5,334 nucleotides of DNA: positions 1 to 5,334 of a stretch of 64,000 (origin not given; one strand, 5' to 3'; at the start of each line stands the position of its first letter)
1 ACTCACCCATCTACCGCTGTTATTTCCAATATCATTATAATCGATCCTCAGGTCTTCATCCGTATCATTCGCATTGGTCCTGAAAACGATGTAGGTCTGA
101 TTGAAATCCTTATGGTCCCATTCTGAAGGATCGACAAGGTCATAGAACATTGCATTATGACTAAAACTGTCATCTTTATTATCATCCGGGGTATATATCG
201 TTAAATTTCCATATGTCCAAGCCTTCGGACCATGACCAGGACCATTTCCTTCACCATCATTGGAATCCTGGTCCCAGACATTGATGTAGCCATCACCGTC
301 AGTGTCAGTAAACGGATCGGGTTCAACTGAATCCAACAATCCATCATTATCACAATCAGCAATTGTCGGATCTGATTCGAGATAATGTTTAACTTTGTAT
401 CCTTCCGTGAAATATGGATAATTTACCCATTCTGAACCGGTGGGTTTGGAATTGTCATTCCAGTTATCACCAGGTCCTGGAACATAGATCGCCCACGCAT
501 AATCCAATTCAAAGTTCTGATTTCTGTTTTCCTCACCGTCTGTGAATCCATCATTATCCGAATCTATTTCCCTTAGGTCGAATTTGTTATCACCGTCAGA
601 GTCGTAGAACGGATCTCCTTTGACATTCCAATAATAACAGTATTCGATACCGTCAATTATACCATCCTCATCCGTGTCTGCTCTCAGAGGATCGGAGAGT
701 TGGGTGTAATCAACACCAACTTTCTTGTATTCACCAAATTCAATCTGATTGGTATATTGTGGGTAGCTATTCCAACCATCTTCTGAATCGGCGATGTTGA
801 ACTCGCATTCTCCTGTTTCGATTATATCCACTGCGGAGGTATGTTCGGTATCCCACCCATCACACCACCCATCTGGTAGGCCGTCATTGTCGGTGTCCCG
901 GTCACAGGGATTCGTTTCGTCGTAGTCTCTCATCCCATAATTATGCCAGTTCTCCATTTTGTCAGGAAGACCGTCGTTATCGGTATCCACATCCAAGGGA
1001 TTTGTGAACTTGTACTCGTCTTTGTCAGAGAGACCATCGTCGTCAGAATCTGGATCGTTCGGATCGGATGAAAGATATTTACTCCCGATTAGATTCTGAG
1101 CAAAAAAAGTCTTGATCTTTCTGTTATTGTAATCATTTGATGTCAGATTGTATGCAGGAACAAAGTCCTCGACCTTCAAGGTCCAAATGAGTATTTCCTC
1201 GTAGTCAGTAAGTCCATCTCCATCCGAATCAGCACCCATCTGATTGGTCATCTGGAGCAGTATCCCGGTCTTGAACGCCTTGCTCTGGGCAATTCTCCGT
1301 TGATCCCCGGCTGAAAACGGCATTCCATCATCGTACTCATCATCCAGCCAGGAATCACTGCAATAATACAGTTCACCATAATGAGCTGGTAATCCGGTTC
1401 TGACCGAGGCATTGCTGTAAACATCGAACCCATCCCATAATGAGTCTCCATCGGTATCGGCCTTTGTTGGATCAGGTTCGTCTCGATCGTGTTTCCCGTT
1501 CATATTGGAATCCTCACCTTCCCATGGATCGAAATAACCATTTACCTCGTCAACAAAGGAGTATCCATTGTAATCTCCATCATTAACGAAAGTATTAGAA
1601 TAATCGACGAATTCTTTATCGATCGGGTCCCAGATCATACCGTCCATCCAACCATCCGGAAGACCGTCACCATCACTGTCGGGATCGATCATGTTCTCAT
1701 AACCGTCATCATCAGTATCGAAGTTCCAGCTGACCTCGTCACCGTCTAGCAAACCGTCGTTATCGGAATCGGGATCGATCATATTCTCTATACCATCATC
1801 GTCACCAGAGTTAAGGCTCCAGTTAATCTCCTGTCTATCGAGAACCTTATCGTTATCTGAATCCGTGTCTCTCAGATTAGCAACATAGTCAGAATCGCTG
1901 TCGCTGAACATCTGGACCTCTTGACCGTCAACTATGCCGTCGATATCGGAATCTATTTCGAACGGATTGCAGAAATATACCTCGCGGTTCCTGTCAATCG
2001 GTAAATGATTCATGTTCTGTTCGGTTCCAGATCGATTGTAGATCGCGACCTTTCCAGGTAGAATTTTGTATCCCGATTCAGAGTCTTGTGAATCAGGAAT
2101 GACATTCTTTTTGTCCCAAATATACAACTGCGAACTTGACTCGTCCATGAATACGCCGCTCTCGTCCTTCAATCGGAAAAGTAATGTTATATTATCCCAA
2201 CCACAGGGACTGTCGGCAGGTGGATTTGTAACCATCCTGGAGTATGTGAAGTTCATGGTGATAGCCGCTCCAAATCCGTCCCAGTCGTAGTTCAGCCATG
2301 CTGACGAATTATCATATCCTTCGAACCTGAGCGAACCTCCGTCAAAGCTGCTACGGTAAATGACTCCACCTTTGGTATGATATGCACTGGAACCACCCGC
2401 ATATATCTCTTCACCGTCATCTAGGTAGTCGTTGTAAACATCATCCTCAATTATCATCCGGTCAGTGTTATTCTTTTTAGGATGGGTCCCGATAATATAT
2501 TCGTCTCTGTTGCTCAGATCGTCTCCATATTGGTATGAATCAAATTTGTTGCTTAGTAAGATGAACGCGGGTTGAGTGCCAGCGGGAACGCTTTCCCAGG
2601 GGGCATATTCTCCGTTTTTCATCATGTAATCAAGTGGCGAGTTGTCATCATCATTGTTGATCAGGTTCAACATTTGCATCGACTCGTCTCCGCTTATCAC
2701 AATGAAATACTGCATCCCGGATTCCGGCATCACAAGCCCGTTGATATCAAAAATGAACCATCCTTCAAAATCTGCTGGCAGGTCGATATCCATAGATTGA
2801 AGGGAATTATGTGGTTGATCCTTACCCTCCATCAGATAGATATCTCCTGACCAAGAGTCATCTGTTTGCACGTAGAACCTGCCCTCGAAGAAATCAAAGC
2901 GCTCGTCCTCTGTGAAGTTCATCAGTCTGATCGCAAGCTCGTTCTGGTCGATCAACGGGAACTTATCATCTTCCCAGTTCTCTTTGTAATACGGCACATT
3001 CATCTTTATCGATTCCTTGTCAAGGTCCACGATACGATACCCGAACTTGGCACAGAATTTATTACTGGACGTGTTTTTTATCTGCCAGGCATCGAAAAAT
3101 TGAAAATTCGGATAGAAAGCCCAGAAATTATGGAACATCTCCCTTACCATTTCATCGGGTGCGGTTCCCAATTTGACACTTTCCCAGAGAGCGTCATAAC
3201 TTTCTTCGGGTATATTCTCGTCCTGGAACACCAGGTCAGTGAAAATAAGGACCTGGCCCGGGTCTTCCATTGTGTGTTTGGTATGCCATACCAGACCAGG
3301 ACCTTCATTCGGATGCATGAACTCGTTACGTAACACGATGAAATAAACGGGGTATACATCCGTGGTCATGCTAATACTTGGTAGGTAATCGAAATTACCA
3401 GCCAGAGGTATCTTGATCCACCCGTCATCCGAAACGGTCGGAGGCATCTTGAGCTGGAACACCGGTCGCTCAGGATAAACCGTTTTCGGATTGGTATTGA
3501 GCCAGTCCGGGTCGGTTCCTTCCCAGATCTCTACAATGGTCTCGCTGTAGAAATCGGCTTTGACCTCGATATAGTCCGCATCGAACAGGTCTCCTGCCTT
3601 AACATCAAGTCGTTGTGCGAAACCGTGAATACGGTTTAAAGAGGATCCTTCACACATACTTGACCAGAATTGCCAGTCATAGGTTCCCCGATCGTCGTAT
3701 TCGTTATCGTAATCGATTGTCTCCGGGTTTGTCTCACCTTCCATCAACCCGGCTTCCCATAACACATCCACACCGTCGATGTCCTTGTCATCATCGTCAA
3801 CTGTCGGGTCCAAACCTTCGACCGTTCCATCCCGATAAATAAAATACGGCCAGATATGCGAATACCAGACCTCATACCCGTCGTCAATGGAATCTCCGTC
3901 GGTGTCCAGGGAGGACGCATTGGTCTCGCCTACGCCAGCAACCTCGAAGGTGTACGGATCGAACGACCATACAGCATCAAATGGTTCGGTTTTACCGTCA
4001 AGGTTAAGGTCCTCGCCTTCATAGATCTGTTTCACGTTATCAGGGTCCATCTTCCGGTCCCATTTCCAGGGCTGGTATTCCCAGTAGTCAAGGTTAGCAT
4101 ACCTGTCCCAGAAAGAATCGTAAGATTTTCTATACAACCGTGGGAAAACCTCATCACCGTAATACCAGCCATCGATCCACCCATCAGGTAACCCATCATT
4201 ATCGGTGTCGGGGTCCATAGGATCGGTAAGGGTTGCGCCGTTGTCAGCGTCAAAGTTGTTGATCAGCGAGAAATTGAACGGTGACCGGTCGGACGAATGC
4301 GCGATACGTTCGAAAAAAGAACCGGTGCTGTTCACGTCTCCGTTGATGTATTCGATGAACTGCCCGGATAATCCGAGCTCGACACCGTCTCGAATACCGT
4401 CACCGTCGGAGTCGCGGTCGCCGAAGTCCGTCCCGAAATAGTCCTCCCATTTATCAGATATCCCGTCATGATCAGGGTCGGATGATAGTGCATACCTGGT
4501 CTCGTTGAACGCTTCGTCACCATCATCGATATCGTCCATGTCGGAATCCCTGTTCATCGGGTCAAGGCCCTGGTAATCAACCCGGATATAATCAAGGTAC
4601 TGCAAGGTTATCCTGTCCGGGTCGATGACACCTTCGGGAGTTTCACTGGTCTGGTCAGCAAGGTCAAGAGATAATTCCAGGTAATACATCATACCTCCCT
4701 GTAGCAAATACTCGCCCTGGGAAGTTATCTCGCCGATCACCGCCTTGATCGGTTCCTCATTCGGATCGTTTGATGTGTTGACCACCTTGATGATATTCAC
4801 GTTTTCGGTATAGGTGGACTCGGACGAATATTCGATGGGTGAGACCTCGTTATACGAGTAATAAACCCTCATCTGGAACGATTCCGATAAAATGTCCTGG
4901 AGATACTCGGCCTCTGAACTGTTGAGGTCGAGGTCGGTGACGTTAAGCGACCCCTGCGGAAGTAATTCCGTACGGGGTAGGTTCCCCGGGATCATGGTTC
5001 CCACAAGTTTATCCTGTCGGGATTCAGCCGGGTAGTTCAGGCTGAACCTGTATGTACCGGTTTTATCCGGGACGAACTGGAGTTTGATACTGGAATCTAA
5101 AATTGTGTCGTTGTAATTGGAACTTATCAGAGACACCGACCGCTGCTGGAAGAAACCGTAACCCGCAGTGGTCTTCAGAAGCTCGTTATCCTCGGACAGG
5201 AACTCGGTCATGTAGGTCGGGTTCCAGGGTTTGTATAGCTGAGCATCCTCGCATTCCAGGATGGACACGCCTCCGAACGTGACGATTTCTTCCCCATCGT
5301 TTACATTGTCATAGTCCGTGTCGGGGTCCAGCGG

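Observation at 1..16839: Hidden giant ORF (>=5,613 codons, runs off left edge) missing from the ORF track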

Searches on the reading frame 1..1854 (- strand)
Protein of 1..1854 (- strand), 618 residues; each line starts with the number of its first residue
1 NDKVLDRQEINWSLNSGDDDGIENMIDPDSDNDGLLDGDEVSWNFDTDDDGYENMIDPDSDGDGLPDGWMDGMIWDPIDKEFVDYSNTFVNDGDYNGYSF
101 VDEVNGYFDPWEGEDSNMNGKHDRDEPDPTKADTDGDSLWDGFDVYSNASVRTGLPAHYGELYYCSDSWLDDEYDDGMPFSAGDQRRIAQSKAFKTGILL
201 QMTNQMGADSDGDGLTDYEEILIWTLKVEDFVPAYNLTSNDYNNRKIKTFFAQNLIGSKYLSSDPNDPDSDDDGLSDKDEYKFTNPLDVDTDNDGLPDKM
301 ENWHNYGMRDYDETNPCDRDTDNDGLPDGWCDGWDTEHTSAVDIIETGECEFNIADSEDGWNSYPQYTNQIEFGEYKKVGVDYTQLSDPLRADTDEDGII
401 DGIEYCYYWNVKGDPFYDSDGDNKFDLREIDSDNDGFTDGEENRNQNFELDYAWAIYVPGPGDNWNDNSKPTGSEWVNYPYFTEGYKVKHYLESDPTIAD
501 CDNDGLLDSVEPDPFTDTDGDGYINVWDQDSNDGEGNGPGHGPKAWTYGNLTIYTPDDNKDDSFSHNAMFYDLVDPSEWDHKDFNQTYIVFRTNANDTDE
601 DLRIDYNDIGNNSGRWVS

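Call 38: search_protein_families(library=pfam, proteins=[window:1-1854:-], max_evalue=1)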
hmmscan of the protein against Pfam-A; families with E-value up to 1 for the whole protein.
window:1-1854:- (618 aa): 1 family
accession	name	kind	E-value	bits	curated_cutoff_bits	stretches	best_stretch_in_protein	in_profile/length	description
PF18884.5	TSP3_bac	-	3e-06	27.4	25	7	431-443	1-13/22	Bacterial TSP3 repeat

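Call 91: search_protein_families(library=ncbifam, proteins=[window:1-1854:-], max_evalue=0.5)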
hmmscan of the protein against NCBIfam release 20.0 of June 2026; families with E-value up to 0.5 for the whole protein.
window:1-1854:- (618 aa): 1 family
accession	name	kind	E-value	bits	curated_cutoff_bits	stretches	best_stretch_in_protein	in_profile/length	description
NF033765.2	gliding_CglD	equivalog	8.9e-17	60.2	400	3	28-144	265-366/1124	adventurous gliding motility lipoprotein CglD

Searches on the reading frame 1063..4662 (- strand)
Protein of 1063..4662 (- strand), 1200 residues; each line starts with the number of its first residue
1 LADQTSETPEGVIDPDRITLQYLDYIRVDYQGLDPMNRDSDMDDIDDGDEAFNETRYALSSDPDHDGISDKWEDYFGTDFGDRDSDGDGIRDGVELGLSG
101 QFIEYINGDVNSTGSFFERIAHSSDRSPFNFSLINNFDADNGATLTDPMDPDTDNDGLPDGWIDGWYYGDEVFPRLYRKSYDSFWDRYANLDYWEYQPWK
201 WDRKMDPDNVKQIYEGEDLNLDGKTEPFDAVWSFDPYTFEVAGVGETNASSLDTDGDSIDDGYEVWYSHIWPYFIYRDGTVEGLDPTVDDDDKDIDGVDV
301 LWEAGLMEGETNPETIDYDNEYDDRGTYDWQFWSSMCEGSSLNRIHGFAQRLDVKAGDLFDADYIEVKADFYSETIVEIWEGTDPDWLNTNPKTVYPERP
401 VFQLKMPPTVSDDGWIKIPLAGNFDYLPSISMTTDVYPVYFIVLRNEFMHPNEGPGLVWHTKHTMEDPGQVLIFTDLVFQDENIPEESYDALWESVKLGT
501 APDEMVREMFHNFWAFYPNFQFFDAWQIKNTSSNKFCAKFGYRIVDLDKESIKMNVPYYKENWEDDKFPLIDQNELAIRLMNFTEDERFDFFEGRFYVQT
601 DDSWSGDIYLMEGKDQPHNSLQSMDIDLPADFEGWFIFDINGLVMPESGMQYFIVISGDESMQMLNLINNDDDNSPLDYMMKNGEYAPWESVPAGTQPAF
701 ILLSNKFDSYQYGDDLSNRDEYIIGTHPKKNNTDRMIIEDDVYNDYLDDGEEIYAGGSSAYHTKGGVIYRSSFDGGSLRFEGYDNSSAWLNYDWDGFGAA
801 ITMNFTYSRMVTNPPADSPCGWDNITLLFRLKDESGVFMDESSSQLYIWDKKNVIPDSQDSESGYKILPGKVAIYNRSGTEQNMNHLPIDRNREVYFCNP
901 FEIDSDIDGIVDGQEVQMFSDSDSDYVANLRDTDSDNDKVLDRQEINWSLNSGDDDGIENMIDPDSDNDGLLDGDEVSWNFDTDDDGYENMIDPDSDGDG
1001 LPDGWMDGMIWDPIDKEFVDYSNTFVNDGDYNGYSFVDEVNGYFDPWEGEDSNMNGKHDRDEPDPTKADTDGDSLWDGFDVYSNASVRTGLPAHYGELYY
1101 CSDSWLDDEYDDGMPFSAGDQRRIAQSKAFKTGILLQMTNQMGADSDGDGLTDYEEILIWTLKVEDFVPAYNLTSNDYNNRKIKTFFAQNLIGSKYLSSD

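Call 71: predict_structure(alignment_id=A2)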
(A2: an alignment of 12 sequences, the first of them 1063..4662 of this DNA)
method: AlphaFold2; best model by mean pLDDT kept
length: 1200 residues; sequences in the alignment: 12
mean_pLDDT: 40.5   pTM: 0.30
mean pLDDT of the five models: 40.5, 36.3, 34.7, 34.6, 34.3
residues with pLDDT >= 90: 0; 70-90: 80; 50-70: 149; < 50: 971
segments of 3 or more residues with pLDDT < 50: 1-347, 450-484, 495-526, 531-540, 547-768, 794-801, 882-1008, 1023-1200
pLDDT, mean of each block of 10 residues (from residue 1): 28 27 24 31 36 27 35 34 29 27 31 36 35 39 41 40 30 27 28 30 27 26 29 25 31 40 32 29 32 32 28 29 33 30 46 56 62 70 61 60 74 62 55 58 63 44 40 40 48 46 45 38 48 44 50 40 39 38 41 40 39 33 37 36 33 32 37 38 31 28 28 29 29 31 33 34 42 56 66 47 75 72 60 70 77 77 78 78 38 33 32 32 30 36 37 40 38 42 43 42 45 51 45 40 40 39 35 33 35 36 39 34 35 40 39 34 25 28 23 24
secondary structure, 60 per line:
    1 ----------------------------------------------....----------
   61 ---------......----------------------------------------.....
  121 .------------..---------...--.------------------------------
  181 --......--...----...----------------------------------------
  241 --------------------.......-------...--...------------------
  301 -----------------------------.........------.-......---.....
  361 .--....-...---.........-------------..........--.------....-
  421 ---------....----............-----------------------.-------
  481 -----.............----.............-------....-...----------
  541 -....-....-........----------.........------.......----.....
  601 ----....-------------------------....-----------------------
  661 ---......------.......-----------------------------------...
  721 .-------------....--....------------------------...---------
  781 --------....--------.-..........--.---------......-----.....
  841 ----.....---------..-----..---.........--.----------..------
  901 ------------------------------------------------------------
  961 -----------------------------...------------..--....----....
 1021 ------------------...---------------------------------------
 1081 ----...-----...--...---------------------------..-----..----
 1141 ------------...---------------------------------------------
elements in order (helices of 4 or more, strands of 3 or more residues): H47-50 H70-75 H116-121 E145-147 H183-188 H261-267 E275-277 E280-282 H330-338 E347-352 H356-361 E364-367 E369-371 E375-383 E397-406 E416-419 H430-433 E438-446 H486-498 H503-515 H523-526 E528-530 E542-545 H547-550 E552-559 E570-578 H585-591 E596-600 E605-608 E634-637 H664-669 H676-682 H718-721 E735-738 E741-744 E769-771 E789-792 E803-812 E825-830 E836-840 E845-849 E871-879 E1009-1012 E1017-1020 E1093-1095 E1098-1100

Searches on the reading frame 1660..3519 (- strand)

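Call 38: search_protein_families(library=pfam, proteins=[window:1660-3519:-], max_evalue=1)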
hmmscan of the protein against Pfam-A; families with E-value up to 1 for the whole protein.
window:1660-3519:- (620 aa): 0 families

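Call 91: search_protein_families(library=ncbifam, proteins=[window:1660-3519:-], max_evalue=0.5)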
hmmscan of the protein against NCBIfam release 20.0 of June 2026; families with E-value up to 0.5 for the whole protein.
window:1660-3519:- (620 aa): 1 family
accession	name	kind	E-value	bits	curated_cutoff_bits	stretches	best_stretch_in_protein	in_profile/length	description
NF033554.9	floc_PepA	equivalog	0.15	11.8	80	1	525-614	112-199/261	flocculation-associated PEP-CTERM protein PepA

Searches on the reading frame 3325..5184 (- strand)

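Call 38: search_protein_families(library=pfam, proteins=[window:3325-5184:-], max_evalue=1)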
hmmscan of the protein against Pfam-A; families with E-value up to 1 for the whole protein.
window:3325-5184:- (620 aa): 0 families

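Call 91: search_protein_families(library=ncbifam, proteins=[window:3325-5184:-], max_evalue=0.5)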
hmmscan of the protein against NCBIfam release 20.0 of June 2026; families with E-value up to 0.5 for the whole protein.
window:3325-5184:- (620 aa): 2 families
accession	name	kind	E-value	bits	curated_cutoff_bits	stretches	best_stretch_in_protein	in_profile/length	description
NF033765.2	gliding_CglD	equivalog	1.3e-06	26.6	400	1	207-336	223-365/1124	adventurous gliding motility lipoprotein CglD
NF047639.1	throspo3_MtsD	equivalog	0.00054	18.2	800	1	204-269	432-493/651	cell-cell cohesion protein MtsD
